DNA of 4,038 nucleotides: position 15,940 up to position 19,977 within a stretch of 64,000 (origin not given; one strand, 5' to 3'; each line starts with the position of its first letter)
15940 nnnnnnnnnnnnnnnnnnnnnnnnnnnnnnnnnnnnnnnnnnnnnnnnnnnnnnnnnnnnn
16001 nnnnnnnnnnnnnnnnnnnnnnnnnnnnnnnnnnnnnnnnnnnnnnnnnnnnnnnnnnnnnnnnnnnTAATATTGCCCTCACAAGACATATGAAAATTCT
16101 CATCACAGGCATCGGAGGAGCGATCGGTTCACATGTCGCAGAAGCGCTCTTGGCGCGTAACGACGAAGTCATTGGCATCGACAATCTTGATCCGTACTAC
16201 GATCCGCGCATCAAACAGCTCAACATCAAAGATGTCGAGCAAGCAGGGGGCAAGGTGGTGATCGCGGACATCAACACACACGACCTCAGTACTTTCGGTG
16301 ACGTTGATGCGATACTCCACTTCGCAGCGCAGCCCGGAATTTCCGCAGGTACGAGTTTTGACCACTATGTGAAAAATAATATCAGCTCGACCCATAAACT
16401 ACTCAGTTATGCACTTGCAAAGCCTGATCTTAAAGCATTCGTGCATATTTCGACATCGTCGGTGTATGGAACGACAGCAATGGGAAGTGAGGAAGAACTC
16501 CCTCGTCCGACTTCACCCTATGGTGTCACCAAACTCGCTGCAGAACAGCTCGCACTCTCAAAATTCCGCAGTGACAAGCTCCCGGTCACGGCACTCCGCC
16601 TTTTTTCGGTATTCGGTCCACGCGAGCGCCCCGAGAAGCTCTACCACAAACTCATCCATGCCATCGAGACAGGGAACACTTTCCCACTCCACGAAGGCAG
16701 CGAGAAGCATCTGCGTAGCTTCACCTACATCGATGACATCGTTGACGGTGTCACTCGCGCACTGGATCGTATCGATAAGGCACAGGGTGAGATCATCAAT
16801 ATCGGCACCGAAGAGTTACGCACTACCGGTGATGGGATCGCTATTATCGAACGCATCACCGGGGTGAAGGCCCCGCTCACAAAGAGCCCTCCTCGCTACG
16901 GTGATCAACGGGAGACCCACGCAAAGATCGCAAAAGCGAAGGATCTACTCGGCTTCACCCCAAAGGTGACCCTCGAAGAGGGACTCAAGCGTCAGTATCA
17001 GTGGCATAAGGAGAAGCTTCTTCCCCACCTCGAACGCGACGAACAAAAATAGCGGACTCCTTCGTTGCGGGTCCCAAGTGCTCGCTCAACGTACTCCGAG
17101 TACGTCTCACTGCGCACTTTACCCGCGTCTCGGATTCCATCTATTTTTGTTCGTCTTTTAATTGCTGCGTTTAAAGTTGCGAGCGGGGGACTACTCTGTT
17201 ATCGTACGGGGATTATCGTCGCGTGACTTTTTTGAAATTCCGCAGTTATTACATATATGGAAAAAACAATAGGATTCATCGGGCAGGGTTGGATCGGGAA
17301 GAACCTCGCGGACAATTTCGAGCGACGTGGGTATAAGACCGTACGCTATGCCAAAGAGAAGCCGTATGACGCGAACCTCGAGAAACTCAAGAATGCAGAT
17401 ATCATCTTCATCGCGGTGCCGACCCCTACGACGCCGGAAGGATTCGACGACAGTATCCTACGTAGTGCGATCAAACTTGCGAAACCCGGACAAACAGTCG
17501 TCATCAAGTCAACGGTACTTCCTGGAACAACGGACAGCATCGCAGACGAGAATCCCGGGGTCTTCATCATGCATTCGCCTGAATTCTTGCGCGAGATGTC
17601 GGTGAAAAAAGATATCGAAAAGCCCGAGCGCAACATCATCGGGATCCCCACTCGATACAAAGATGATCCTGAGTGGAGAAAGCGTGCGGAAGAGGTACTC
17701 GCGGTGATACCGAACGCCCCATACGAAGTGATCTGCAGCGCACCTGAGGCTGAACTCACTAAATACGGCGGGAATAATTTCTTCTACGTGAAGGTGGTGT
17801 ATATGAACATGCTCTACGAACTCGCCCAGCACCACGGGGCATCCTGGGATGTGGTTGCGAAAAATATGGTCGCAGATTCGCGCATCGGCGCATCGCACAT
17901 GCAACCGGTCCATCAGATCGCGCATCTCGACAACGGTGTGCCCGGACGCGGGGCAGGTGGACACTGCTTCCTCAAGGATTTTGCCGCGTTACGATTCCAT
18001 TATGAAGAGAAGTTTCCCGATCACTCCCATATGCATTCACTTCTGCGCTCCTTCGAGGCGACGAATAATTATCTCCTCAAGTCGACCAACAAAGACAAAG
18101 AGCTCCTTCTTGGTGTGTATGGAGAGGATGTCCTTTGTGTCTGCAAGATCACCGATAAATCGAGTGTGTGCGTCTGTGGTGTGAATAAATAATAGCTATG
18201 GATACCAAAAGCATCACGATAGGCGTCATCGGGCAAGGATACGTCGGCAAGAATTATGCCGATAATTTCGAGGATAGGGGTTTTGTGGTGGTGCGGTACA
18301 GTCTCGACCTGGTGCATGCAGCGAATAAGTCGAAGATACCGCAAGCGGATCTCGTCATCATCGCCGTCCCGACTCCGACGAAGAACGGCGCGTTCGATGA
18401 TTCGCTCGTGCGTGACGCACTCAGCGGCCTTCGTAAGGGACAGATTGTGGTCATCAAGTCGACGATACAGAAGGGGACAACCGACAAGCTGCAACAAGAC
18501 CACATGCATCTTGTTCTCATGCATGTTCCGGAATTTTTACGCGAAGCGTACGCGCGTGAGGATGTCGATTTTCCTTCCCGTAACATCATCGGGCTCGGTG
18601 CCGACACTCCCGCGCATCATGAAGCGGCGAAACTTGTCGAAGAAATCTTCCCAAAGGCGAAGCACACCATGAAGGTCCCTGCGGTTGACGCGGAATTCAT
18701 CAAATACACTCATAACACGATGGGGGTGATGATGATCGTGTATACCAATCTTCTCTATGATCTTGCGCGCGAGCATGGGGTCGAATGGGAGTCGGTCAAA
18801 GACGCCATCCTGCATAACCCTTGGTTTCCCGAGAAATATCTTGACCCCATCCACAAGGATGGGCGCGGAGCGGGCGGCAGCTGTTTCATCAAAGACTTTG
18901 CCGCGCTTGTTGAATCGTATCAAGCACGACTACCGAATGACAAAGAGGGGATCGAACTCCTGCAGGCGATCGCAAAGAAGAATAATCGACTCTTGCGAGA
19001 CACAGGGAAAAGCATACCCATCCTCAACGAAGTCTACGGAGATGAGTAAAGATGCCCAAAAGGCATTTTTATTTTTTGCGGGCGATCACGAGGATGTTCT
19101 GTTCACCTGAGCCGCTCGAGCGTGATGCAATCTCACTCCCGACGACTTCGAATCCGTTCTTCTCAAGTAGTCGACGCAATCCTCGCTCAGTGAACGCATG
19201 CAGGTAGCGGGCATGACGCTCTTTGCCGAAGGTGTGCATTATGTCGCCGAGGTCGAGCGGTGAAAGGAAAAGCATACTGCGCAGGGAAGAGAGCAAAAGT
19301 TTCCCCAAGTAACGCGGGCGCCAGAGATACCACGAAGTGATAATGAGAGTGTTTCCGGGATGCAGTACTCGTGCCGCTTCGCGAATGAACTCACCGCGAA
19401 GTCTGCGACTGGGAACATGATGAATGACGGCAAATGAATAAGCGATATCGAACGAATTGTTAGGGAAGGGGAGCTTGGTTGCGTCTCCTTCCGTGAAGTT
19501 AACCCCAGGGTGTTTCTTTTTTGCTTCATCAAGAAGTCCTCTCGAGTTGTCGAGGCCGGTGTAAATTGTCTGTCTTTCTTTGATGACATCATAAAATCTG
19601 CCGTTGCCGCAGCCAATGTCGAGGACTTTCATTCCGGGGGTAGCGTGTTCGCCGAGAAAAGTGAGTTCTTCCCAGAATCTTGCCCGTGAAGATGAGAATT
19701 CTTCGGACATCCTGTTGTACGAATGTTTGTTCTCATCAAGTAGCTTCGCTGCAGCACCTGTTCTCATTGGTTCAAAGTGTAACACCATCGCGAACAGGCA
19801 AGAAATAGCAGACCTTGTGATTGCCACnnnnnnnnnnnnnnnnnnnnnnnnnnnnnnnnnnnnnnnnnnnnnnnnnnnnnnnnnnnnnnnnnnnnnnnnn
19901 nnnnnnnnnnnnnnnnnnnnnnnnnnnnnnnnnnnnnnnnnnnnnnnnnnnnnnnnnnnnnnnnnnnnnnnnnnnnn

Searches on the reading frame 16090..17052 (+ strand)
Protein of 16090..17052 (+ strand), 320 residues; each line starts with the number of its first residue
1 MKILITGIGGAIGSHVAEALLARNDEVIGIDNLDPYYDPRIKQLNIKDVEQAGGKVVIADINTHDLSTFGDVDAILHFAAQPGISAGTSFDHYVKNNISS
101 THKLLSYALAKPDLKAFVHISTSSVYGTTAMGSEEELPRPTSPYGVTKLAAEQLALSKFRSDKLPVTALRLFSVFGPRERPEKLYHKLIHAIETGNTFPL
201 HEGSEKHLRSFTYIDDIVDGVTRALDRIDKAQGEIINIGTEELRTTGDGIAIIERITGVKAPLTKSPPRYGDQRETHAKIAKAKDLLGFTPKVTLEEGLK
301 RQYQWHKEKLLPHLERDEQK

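Call 16: search_protein_families(library=pfam, proteins=[window:16090-17052:+], max_evalue=0.001)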
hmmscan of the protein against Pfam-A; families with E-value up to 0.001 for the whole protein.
window:16090-17052:+ (320 aa): 6 families
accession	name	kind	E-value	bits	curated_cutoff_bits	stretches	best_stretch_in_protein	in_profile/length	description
PF01370.27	Epimerase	-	2.8e-43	148.5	20.9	1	3-239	1-240/240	NAD dependent epimerase/dehydratase family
PF16363.11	GDP_Man_Dehyd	-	2e-40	139.7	27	1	4-301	1-331/332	GDP-mannose 4,6 dehydratase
PF01073.25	3Beta_HSD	-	6.4e-14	52.1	22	1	4-228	1-232/280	3-beta hydroxysteroid dehydrogenase/isomerase family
PF07993.18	NAD_binding_4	-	8.1e-12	45.3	20.1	1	70-176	87-209/258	Male sterility protein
PF02719.21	Polysacc_synt_2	-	6.8e-10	39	20.2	1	3-158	1-152/293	Polysaccharide biosynthesis protein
PF04321.23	RmlD_sub_bind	-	2.6e-09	37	27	1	1-227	1-199/287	RmlD substrate binding domain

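Call 29: search_protein_families(library=ncbifam, proteins=[window:16090-17052:+], max_evalue=0.00001)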
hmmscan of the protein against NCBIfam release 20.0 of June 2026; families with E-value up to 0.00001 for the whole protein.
window:16090-17052:+ (320 aa): 20 families
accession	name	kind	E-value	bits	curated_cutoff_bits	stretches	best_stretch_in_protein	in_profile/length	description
TIGR01179.1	galE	equivalog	1.2e-35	123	262.3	1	2-309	1-328/332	UDP-glucose 4-epimerase GalE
TIGR04180.1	EDH_00030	hypoth_equivalog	9.6e-35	120.1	475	1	3-292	1-295/297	NAD-dependent 4,6-dehydratase LegB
TIGR01181.1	dTDP_gluc_dehyt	equivalog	1.6e-34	119.5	365.1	1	2-308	1-313/321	dTDP-glucose 4,6-dehydratase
TIGR02197.1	heptose_epim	equivalog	1.7e-27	96.5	274.6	1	3-308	1-315/316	ADP-glyceromanno-heptose 6-epimerase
NF011728.1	PRK15181.1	equivalog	2.3e-22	79.5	760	1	3-309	18-340/348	Vi polysaccharide biosynthesis UDP-N-acetylglucosaminuronic acid C-4 epimerase TviC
NF007956.0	PRK10675.1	subfamily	2.8e-19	69.5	394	1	1-175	1-181/338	UDP-glucose 4-epimerase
NF042422.1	oxyalk_red_OleD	equivalog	2e-18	66.9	580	1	1-229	1-219/329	2-alkyl-3-oxoalkanoate reductase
NF008360.0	PRK11150.1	equivalog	1.3e-16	60.7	452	1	3-241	2-238/310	ADP-glyceromanno-heptose 6-epimerase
NF007490.0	PRK10084.1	subfamily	5.6e-15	55.2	649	1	1-306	1-334/361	dTDP-glucose 4,6-dehydratase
NF007582.0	PRK10217.1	equivalog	9.5e-15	54.5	698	1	2-306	3-331/355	dTDP-glucose 4,6-dehydratase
NF043036.1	ErythonDh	equivalog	7.3e-12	45.1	325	1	1-160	1-165/321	D-erythronate dehydrogenase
NF008872.0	PRK11908.1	equivalog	8.5e-12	44.8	294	1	170-310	183-339/349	bifunctional UDP-4-keto-pentose/UDP-xylose synthase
NF042423.1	oxyalk_red_Shew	equivalog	8.7e-12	44.7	580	1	2-180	10-180/331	2-alkyl-3-oxoalkanoate reductase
TIGR03466.1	HpnA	hypoth_equivalog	4.4e-11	42.2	367.65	1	1-270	1-259/327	hopanoid-associated sugar epimerase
NF041293.1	G6PDh_Azf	equivalog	6e-09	35.7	400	1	3-171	5-179/252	NAD-dependent glucose-6-phosphate dehydrogenase Azf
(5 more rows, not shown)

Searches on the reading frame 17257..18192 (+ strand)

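Call 16: search_protein_families(library=pfam, proteins=[window:17257-18192:+], max_evalue=0.001)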
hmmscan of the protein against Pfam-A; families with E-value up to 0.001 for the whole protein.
window:17257-18192:+ (311 aa): 5 families
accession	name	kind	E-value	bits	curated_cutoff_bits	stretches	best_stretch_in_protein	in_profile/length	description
PF03721.20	UDPG_MGDP_dh_N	-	1e-15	58.3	27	1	42-131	72-176/187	UDP-glucose/GDP-mannose dehydrogenase family, NAD binding domain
PF00984.24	UDPG_MGDP_dh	-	1.7e-13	50.9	25.4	1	164-270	2-92/94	UDP-glucose/GDP-mannose dehydrogenase family, central domain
PF03446.21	NAD_binding_2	-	3.6e-05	24.3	21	1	4-97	1-105/161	NAD binding domain of 6-phosphogluconate dehydrogenase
PF02826.25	2-Hacid_dh_C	-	0.00051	19.9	25.1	0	2-66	36-112/178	D-isomer specific 2-hydroxyacid dehydrogenase, NAD binding domain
PF03807.23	F420_oxidored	-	0.00093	20.2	21.6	0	4-56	1-69/94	NADP oxidoreductase coenzyme F420-dependent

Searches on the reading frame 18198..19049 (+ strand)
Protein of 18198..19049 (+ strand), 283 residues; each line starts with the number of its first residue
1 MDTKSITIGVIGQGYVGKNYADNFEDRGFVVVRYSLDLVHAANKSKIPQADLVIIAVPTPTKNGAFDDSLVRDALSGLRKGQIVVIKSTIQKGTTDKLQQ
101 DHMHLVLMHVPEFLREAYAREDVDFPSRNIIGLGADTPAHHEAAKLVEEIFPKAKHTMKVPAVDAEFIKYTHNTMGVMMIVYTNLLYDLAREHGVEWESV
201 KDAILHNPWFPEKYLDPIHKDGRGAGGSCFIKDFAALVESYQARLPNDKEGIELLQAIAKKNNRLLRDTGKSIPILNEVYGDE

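Call 16: search_protein_families(library=pfam, proteins=[window:18198-19049:+], max_evalue=0.001)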
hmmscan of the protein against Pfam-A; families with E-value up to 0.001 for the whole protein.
window:18198-19049:+ (283 aa): 3 families
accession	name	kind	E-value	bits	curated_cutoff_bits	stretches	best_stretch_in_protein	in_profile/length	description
PF03721.20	UDPG_MGDP_dh_N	-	4e-17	62.8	27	1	44-135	71-177/187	UDP-glucose/GDP-mannose dehydrogenase family, NAD binding domain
PF00984.24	UDPG_MGDP_dh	-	1.9e-12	47.6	25.4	1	164-263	2-93/94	UDP-glucose/GDP-mannose dehydrogenase family, central domain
PF03446.21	NAD_binding_2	-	0.00012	22.6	21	0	7-101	1-106/161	NAD binding domain of 6-phosphogluconate dehydrogenase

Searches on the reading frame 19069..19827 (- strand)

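Call 16: search_protein_families(library=pfam, proteins=[window:19069-19827:-], max_evalue=0.001)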
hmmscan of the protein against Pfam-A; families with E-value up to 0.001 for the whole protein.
window:19069-19827:- (252 aa): 8 families
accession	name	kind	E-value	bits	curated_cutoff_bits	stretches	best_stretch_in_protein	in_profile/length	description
PF08241.18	Methyltransf_11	-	1.3e-22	80.6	21.2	1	69-163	1-95/95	Methyltransferase domain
PF13649.12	Methyltransf_25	-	7.7e-21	75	27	1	68-158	1-96/97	Methyltransferase domain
PF13489.12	Methyltransf_23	-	5.2e-18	65.7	27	1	53-229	11-162/164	Methyltransferase domain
PF13847.12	Methyltransf_31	-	1.7e-15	57.4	27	1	64-167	3-113/145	Methyltransferase domain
PF08242.18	Methyltransf_12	-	2.9e-13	50.8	30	1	69-160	1-97/98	Methyltransferase domain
PF01209.24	Ubie_methyltran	-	4.2e-09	36.5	20.1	1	29-163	12-151/233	ubiE/COQ5 methyltransferase family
PF07021.18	MetW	-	1.4e-07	31.8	21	1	58-131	7-81/193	Methionine biosynthesis protein MetW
PF01728.25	FtsJ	-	1.1e-05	25.9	24.1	1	63-123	20-82/181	FtsJ-like methyltransferase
